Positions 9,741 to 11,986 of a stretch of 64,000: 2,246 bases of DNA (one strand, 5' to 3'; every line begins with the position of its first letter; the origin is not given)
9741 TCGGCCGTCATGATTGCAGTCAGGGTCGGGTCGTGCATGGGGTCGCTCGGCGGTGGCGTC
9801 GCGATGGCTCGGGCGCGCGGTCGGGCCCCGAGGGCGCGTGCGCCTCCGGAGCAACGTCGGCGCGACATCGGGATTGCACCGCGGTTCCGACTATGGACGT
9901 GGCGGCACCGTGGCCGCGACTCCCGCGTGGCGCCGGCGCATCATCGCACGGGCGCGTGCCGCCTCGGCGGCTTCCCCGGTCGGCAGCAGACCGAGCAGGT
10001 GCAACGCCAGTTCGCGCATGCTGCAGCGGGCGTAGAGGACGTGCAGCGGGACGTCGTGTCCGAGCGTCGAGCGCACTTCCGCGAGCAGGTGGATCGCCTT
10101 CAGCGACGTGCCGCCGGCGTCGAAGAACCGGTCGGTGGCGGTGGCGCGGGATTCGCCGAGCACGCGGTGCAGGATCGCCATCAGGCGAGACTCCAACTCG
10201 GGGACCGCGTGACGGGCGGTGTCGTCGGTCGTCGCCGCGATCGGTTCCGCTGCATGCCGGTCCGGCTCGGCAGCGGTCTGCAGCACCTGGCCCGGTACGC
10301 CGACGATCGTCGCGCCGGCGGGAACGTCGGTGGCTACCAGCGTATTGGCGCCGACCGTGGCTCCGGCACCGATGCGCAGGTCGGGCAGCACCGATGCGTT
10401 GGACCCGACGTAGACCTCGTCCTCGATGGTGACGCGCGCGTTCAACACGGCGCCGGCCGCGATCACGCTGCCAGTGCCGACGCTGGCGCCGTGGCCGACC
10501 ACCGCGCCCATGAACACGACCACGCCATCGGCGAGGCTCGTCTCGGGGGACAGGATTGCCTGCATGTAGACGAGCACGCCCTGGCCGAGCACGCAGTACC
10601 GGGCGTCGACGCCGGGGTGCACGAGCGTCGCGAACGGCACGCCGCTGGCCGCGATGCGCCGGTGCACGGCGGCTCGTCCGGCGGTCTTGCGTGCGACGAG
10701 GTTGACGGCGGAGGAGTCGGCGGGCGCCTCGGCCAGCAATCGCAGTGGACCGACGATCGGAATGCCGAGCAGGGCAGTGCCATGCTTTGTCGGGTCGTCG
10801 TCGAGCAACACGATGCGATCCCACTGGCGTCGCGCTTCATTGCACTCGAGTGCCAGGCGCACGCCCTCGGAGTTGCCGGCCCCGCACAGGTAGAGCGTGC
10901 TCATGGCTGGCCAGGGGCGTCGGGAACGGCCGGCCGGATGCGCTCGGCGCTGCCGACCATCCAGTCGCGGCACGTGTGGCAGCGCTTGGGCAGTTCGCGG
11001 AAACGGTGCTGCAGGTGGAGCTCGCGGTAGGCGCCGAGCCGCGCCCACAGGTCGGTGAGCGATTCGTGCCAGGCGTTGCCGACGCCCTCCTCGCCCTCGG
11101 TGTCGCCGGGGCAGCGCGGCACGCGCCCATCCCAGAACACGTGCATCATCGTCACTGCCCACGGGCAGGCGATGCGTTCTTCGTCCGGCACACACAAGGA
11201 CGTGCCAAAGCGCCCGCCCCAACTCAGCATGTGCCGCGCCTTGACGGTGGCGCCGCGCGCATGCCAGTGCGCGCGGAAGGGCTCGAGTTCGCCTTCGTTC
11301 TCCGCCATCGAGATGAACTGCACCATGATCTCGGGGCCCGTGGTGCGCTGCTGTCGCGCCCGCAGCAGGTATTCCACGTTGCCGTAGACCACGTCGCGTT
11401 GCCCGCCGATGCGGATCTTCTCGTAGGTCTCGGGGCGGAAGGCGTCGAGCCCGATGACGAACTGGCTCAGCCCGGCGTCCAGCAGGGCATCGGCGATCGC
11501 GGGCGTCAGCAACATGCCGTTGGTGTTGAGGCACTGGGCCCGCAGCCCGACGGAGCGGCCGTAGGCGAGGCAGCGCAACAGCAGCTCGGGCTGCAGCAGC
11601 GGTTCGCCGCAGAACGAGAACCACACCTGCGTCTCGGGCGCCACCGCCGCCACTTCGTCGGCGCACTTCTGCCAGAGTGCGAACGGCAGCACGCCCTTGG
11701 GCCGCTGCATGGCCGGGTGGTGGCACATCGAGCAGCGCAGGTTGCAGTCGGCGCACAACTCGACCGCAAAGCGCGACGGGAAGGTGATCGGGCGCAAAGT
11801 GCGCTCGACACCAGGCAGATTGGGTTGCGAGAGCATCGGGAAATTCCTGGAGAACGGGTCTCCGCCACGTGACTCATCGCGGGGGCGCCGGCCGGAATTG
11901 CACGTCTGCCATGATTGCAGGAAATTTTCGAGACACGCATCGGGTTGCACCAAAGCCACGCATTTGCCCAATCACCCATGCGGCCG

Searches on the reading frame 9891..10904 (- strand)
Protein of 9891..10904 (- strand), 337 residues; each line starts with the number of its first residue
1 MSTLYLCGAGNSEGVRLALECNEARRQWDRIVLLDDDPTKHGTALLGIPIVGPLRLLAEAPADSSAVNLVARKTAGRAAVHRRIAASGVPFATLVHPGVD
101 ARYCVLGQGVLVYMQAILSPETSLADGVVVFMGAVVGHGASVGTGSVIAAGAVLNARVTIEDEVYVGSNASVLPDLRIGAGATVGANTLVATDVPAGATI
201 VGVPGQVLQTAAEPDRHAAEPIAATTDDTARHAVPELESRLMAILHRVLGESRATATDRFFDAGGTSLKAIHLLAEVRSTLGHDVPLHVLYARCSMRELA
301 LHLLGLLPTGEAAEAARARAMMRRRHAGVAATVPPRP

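Call 30: search_protein_families(library=pfam, proteins=[window:9891-10904:-], max_evalue=0.001)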
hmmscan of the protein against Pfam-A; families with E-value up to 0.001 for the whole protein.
window:9891-10904:- (337 aa): 4 families
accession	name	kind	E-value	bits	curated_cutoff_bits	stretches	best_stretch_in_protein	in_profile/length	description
PF00132.30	Hexapep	-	1.7e-14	53.2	27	2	158-191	2-35/36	Bacterial transferase hexapeptide (six repeats)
PF00550.31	PP-binding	-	7.1e-09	36.2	20.8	1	240-302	2-66/67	Phosphopantetheine attachment site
PF25084.1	LbH_EIF2B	-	1.7e-05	25.2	54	0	99-165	40-104/105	EIF2B subunit epsilon LbH domain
PF14602.12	Hexapep_2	-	0.00093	19.3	27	0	158-190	2-32/34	Hexapeptide repeat of succinyl-transferase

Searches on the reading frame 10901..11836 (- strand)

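Call 30: search_protein_families(library=pfam, proteins=[window:10901-11836:-], max_evalue=0.001)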
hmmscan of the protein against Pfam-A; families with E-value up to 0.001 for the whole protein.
window:10901-11836:- (311 aa): 2 families
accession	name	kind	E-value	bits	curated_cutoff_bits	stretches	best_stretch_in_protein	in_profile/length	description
PF04055.27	Radical_SAM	-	1.4e-15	58.3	29.5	1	29-163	5-142/166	Radical SAM superfamily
PF13186.11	SPASM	-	3.5e-06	27.6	21.5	1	224-289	1-66/67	Iron-sulfur cluster-binding domain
